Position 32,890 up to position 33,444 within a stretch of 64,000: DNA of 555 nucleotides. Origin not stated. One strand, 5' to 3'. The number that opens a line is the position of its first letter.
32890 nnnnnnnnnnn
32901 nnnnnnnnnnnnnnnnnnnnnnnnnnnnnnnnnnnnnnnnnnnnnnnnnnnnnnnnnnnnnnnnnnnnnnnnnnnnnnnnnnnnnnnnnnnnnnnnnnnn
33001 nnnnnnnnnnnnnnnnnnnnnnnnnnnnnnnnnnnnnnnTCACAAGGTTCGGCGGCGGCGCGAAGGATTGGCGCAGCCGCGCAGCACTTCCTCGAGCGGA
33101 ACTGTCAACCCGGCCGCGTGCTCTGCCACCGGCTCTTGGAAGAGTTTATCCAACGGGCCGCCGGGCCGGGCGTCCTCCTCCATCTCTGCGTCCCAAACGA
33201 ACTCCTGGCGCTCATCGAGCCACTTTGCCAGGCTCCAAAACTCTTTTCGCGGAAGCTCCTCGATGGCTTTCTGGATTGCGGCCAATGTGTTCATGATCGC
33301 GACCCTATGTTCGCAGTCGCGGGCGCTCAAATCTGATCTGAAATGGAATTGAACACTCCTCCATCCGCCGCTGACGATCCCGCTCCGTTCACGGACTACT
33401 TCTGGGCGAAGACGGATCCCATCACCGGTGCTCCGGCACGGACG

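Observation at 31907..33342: Diverged cas3 relic plus a reverse-oriented orphan antitoxin-like gene immediately upstream of the intact cas3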

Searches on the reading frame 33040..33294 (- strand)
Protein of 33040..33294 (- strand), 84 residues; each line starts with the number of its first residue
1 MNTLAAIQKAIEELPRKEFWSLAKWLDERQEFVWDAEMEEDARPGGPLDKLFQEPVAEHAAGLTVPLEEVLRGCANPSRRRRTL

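Call 9: search_protein_families(library=pfam, proteins=[window:33040-33294:-], max_evalue=0.01)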
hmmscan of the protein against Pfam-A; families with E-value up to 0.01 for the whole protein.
window:33040-33294:- (84 aa): 0 families

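Call 10: search_protein_families(library=ncbifam, proteins=[window:33040-33294:-], max_evalue=0.01)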
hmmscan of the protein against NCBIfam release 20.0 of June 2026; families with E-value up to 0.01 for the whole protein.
window:33040-33294:- (84 aa): 0 families

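Call 11: search_protein_families(library=pfam, proteins=[window:33040-33294:-], max_evalue=10)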
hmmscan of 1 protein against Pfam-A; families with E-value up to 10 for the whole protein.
window:33040-33294:- (84 aa): 0 families

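Call 12: search_protein_families(library=ncbifam, proteins=[window:33040-33294:-], max_evalue=10)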
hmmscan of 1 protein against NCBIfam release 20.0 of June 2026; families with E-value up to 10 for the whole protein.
window:33040-33294:- (84 aa): 0 families

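Call 14: find_encoding_contigs(protein=window:33040-33294:-, flank=10000, max_places=6)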
Protein window:33040-33294:- (84 aa): no gene with exactly this product is on record in the collection.

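Call 15: find_homologous_proteins(query=window:33040-33294:-, max_evalue=0.001)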
Query window:33040-33294:- (84 aa): 9 proteins with E <= 0.001 among 15 candidates.
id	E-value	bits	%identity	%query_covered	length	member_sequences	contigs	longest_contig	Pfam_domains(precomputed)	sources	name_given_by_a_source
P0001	1.8e-34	135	74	98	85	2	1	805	-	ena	-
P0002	2.9e-34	134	80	94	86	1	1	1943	-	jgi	-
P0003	2.0e-28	116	66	99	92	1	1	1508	-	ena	-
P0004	2.3e-27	112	75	86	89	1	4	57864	-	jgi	jgi:hypothetical protein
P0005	3.1e-25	106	65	92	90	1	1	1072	-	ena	-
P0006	6.1e-25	105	63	98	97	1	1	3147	-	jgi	jgi:hypothetical protein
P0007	1.4e-24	104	78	64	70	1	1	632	-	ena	-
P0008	4.6e-24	102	63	95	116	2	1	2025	-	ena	-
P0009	1.7e-21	94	63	87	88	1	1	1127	-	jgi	jgi:hypothetical protein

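Call 16: find_encoding_contigs(protein=P0004, flank=10000, max_places=4)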
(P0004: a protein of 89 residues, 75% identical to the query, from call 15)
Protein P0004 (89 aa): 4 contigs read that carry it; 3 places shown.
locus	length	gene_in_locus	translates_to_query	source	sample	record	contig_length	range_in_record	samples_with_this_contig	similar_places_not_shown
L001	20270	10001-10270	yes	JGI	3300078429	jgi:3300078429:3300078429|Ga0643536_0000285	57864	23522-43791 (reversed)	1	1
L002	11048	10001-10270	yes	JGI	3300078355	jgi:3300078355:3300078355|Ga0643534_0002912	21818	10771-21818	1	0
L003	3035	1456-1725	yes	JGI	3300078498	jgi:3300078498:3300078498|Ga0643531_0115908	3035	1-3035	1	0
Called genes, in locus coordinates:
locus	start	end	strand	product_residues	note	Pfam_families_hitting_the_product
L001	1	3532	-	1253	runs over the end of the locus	PF02384:N6_Mtase (faint), PF01170:UPF0020 (faint), PF20473:MmeI_Mtase, PF07669:Eco57I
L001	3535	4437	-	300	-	PF04383:KilA-N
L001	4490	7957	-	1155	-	PF13091:PLDc_2, PF00176:SNF2-rel_dom (weak), PF04851:ResIII (faint), PF00271:Helicase_C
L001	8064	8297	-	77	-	-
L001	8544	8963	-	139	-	PF01850:PIN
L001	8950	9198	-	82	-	PF02604:PhdYeFM_antitox (weak)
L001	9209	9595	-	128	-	-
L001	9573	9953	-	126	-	PF18019:Cas3_HD (weak)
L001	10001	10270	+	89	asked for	-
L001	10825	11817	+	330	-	-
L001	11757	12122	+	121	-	-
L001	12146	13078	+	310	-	PF01261:AP_endonuc_2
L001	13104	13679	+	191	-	PF01965:DJ-1_PfpI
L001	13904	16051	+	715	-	PF00034:Cytochrom_C (faint), PF13442:Cytochrome_CBB3 (faint)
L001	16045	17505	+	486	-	PF23500:DUF7133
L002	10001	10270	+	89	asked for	-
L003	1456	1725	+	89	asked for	-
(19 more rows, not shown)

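Call 17: find_encoding_contigs(protein=P0006, flank=5000, max_places=3)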
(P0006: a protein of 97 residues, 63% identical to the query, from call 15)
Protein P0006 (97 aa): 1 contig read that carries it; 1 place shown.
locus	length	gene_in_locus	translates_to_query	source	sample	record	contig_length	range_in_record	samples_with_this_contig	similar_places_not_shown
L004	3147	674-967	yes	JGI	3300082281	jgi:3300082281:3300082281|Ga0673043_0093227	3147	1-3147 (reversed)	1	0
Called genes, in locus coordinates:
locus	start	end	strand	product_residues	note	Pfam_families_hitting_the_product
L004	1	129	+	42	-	?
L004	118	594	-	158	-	PF18019:Cas3_HD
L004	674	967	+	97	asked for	-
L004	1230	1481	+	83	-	PF01797:Y1_Tnp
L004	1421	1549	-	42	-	-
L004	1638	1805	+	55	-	-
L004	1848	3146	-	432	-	?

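Call 20: find_related_loci(query=A1, collection=genome_contigs, flank=10000)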
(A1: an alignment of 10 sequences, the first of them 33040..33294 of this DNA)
Query A1 (84 aa) in genome_contigs; peptide patterns used: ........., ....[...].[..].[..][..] (x = any residue, [..] = any of these).
73 stretches matched a pattern; 5 encode a relative of the query (tblastn E <= 1e-3); 5 distinct loci.
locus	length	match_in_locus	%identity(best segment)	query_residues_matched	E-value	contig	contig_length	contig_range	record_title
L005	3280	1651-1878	62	1-76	1e-30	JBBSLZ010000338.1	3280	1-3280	MAG: Chthoniobacterales bacterium isolate LS5_sbin.15 LS5_sbin.15_K_411607_L_3280_cov_10.0000, whole genome shotgun sequ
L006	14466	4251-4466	56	1-72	4e-22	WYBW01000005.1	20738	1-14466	MAG: Verrucomicrobiia bacterium isolate VER1 k127_8623, whole genome shotgun sequence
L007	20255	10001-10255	52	1-82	1e-21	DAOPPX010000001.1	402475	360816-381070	MAG TPA_asm: Verrucomicrobiota bacterium isolate AMR_MDS_1537 NODE_13_length_402475_cov_39.320126, whole genome shotgun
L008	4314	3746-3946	58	1-67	1e-21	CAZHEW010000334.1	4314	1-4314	MAG TPA_asm: uncultured Verrucomicrobiota bacterium isolate SRP192927_co7_213 genome assembly, contig: NODE_51007_length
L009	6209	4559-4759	54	1-67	2e-20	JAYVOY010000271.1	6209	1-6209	MAG: Verrucomicrobiota bacterium isolate GL72_DN_metabat_113 GL72_DN_metabat_113_270, whole genome shotgun sequence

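Call 27: find_related_loci(query=A1, collection=metagenome_contigs, flank=10000)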
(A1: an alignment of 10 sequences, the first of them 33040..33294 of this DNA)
Query A1 (84 aa) in metagenome_contigs; peptide patterns used: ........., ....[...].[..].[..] (x = any residue, [..] = any of these).
212 stretches matched a pattern; 18 encode a relative of the query (tblastn E <= 1e-3); 18 distinct loci.
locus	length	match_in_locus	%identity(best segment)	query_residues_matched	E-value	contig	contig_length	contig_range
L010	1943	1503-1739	80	1-79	2e-39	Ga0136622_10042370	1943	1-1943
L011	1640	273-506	72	5-82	5e-37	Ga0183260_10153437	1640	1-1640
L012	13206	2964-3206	59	1-81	3e-30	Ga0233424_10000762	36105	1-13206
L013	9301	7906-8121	61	1-72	9e-26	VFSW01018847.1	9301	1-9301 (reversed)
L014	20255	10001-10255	52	1-82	2e-21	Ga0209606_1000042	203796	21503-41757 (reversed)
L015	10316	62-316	52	1-82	2e-21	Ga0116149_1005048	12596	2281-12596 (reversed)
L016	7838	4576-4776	55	1-67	9e-21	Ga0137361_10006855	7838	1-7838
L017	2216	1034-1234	55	1-67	9e-21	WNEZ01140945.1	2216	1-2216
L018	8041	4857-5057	55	1-67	9e-21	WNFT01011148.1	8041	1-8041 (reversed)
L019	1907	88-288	55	1-67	9e-21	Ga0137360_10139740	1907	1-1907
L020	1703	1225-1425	55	1-67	9e-21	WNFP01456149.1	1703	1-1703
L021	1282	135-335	60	1-67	1e-20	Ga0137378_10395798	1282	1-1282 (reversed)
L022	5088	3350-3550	55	1-67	2e-20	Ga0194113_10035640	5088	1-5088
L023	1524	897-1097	55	1-67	2e-19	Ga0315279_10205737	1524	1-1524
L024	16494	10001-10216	47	1-72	6e-17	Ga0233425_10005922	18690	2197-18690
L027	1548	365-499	48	24-71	5e-7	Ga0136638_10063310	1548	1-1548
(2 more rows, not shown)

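Call 31: predict_structure(alignment_id=A1)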
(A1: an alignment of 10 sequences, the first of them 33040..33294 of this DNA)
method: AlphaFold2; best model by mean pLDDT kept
length: 84 residues; sequences in the alignment: 10
mean_pLDDT: 76.0   pTM: 0.37
mean pLDDT of the five models: 76.0, 74.4, 74.1, 71.4, 70.5
residues with pLDDT >= 90: 3; 70-90: 68; 50-70: 10; < 50: 3
segments of 3 or more residues with pLDDT < 50: 82-84
pLDDT, mean of each block of 10 residues (from residue 1): 79 89 85 75 72 79 79 63 46
secondary structure, 60 per line:
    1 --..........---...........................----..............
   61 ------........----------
elements in order: H3-12 H16-42 H47-60 H67-74
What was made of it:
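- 33040..33294 (-): Orphan antitoxin (84 aa): helical core plus a basic C-terminal tail. It belongs to a family whose more distant members precede ParE-like toxins. AlphaFold2 predicts four helices, pLDDT 76 (call 31).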

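Call 39: search_protein_families(library=pfam, proteins=[L022:3559-3813:+, L022:3350-3556:+, L009:4768-5016:+, L024:10212-10463:+, L024:10001-10216:+, L027:510-764:+], max_evalue=1)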
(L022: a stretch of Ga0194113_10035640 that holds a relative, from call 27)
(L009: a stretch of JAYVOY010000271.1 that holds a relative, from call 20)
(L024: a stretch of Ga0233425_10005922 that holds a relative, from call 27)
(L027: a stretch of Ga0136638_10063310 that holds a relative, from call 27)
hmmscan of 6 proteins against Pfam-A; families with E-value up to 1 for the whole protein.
L022:3559-3813:+ (85 aa): 1 family
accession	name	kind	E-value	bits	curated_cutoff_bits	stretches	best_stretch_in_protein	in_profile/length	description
PF24732.2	ParE_like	-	0.0013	19.2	24.4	1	17-80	2-67/67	ParE-like toxin domain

L022:3350-3556:+ (68 aa): 0 families

L009:4768-5016:+ (83 aa): 1 family
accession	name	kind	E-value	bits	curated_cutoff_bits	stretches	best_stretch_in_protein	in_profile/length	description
PF24732.2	ParE_like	-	0.0032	17.9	24.4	1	18-80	3-67/67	ParE-like toxin domain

L024:10212-10463:+ (83 aa): 1 family
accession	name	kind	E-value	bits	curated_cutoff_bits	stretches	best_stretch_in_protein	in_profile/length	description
PF24732.2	ParE_like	-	3.4e-09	37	24.4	1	17-77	3-66/67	ParE-like toxin domain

L024:10001-10216:+ (72 aa): 3 families
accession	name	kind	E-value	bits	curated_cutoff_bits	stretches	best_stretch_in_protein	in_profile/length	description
PF08898.15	DUF1843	-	0.0068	17.4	23.3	1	2-14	38-50/52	Domain of unknown function (DUF1843)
PF08224.16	DUF1719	-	0.14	11.7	25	1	2-36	148-181/231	Domain of unknown function (DUF1719)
PF13711.11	DUF4160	-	0.18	12.5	23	1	11-35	38-62/65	Domain of unknown function (DUF4160)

L027:510-764:+ (85 aa): 1 family
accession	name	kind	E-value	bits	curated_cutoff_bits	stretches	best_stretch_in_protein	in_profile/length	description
PF24732.2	ParE_like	-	2.6e-11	43.8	24.4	1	15-79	2-66/67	ParE-like toxin domain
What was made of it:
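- On Type II antitoxin of ParE-like toxins (applied to 33040-33294): The toxin is PF24732, above the cutoff in L024 and L027 (call 39).
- It scores as ParE_like PF24732 (2.6e-11 and 3.4e-9, above the cutoff, call 39).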

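Call 40: search_protein_families(library=ncbifam, proteins=[L022:3559-3813:+, L022:3350-3556:+, L009:4768-5016:+, L024:10212-10463:+, L024:10001-10216:+], max_evalue=1)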
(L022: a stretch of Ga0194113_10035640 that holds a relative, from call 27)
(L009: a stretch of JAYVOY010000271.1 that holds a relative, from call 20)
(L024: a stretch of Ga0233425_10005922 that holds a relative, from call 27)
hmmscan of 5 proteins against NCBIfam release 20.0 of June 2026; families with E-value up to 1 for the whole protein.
L022:3559-3813:+ (85 aa): 0 families

L022:3350-3556:+ (68 aa): 0 families

L009:4768-5016:+ (83 aa): 0 families

L024:10212-10463:+ (83 aa): 0 families

L024:10001-10216:+ (72 aa): 0 families

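Call 54: search_protein_representatives(alignment_id=A1)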
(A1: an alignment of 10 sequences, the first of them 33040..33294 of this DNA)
Query: 10 sequences, 92 profile positions. Proteins with E-value up to 0.001 (for the whole library): 1372; up to 1e-10: 58; up to 1e-30: 0. The best 150 are listed.
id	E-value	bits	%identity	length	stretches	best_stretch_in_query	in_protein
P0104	8.3e-29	115.6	-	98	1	1-87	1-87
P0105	1.1e-19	86.4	-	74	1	1-73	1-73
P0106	1.2e-17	79.9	-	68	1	1-67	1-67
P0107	6.7e-17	77.4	-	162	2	3-88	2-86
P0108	2.4e-16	75.7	-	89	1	1-79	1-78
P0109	2.8e-16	75.5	-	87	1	2-65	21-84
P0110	7.1e-16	74.1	-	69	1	1-64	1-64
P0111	3.7e-15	71.8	-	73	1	2-71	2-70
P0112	5.1e-15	71.4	-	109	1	1-82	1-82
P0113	1.4e-14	70.0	-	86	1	1-67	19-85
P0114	2.2e-14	69.4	-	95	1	2-81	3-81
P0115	2.2e-14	69.4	-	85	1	3-83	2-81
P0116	3.6e-14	68.7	-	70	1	1-66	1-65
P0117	1.5e-13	66.7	-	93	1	1-60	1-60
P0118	2.3e-13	66.1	-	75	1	1-67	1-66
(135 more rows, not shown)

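Call 56: fold_search(model_id=the predicted structure, library=pdb)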
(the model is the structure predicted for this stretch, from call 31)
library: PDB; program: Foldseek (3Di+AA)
matches with E <= 10: 5; with E <= 0.001: 0
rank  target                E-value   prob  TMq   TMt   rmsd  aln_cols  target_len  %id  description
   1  1sc5_B                8.0e+00  0.06  0.36  0.40   6.0        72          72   21  Sigma-28(FliA)/FlgM complex (released 2004-04-06)
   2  1zav_X                9.2e+00  0.25  0.31  0.84   0.7        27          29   37  Ribosomal Protein L10-L12(NTD) Complex, Space Group P21 (released 2005-07-12)
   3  1zav_U                9.2e+00  0.25  0.31  0.83   0.6        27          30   37  Ribosomal Protein L10-L12(NTD) Complex, Space Group P21 (released 2005-07-12)
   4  6bhf                  9.9e+00  0.07  0.35  0.12  14.3        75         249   17  Crystal structure of the petidylprolyl cis,trans-isomerase from Helicobacter pylori (released 2018-09-19)
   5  8bep_F                9.9e+00  0.06  0.34  0.25  17.5        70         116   17  Cryo-EM structure of the Arabidopsis thaliana I+III2 supercomplex (CIII MPP domain) (released 2023-01-11)
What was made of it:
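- The predicted fold has no recognisable DNA-binding domain (calls 31, 56).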

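Call 57: search_protein_families(library=pfam, alignment_id=A2, max_evalue=0.01)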
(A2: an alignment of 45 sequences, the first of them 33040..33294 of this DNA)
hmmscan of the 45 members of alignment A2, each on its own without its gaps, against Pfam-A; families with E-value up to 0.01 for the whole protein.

A. member 1, window:33040-33294:- (84 aa): 0 families

B. families by the number of members that match (of 45 scanned): 2 families
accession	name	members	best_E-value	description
PF10147.14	CR6_interact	1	0.0024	Growth arrest and DNA-damage-inducible proteins-interacting protein 1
PF04003.17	Utp12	1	0.0084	Dip2/Utp12 Family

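Call 58: search_solved_structures(query=A2, max_evalue=1)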
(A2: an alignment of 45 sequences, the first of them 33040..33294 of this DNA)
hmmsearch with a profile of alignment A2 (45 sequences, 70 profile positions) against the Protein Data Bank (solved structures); distinct sequences matched with E-value up to 1: 9.
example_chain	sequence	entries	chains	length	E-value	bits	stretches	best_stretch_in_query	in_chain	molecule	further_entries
1dd3_C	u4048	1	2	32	0.011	19.2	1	3-30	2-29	50S RIBOSOMAL PROTEIN L7/L12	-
1zav_U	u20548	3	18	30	0.011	19.1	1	3-30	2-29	50S ribosomal protein L7/L12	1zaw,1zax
1dd4_C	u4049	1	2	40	0.021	18.3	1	3-30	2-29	50S RIBOSOMAL PROTEIN L7/L12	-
1dd3_A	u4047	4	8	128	0.14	15.7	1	3-30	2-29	50S RIBOSOMAL PROTEIN L7/L12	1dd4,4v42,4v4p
8umd_D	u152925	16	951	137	0.28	14.6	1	40-65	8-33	Flagellar motor switch protein FliN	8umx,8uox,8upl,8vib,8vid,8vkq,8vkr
7olc_LD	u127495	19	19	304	0.36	14.3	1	22-64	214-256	60S ribosomal protein l5-like protein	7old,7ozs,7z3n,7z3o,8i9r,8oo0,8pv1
4yxb_A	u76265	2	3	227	0.49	13.9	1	40-65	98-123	Flagellar motor switch protein FliM,Flagellar motor switch protein FliN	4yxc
8exw_A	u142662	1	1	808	0.81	13.2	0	3-48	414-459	Isoform K of Myosin heavy chain, muscle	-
5w1a_A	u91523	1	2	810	0.83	13.1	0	3-48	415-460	Myosin heavy chain, muscle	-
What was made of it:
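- Closest known: Type II ParE-family toxin-antitoxin cassettes. Different: The antitoxin family has no Pfam, NCBIfam or PDB representative (calls 11, 12, 57, 58).
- The antitoxin family has no Pfam, NCBIfam, PDB or Foldseek match (calls 11, 12, 56-58).
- Tried and rejected: Nothing from Pfam or NCBIfam at E up to 10 (calls 11, 12), Pfam on 45 family members (call 57), a PDB profile search (call 58) or Foldseek against PDB (call 56).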

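Call 79: find_encoding_contigs(protein=P0003, flank=3000, max_places=2)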
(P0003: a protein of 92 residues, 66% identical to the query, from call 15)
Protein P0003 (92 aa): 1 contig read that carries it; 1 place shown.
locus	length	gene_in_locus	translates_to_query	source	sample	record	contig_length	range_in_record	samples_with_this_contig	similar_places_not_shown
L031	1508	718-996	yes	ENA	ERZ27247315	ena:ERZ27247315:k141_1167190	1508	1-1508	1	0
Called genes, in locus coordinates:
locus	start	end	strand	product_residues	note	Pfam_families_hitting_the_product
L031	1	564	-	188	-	?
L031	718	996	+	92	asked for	-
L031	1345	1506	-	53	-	?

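Call 80: find_encoding_contigs(protein=P0008, flank=3000, max_places=2)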
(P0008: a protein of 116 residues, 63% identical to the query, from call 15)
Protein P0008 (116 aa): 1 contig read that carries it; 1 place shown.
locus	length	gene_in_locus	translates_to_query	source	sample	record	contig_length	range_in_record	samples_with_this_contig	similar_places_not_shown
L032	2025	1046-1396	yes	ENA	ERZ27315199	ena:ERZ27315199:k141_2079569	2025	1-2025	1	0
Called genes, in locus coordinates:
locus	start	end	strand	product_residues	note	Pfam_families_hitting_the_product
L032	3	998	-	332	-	?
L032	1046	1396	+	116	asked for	-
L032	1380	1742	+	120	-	-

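Call 81: find_encoding_contigs(protein=P0009, flank=3000, max_places=2)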
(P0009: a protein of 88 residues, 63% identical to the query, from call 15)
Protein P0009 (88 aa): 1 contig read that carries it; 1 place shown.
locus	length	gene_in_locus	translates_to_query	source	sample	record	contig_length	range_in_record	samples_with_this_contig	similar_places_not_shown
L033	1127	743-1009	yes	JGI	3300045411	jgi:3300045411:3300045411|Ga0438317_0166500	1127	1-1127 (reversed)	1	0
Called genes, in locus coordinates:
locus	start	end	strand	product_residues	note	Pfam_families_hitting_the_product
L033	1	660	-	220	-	?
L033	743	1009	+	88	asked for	-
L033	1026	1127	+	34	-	?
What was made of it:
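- The same three-part architecture occurs in 10 other contigs from different samples and assemblers (calls 16, 17, 20, 27, 79-81).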

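Call 82: find_encoding_contigs(protein=P0005, flank=3000, max_places=2)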
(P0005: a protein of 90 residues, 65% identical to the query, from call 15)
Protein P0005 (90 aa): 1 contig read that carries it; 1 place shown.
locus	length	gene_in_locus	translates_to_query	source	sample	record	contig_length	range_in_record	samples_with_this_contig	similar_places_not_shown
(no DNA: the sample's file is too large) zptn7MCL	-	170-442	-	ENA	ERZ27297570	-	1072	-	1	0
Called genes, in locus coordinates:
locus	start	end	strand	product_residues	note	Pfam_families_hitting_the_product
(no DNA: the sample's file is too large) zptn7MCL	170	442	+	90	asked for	-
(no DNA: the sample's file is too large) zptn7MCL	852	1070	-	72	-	?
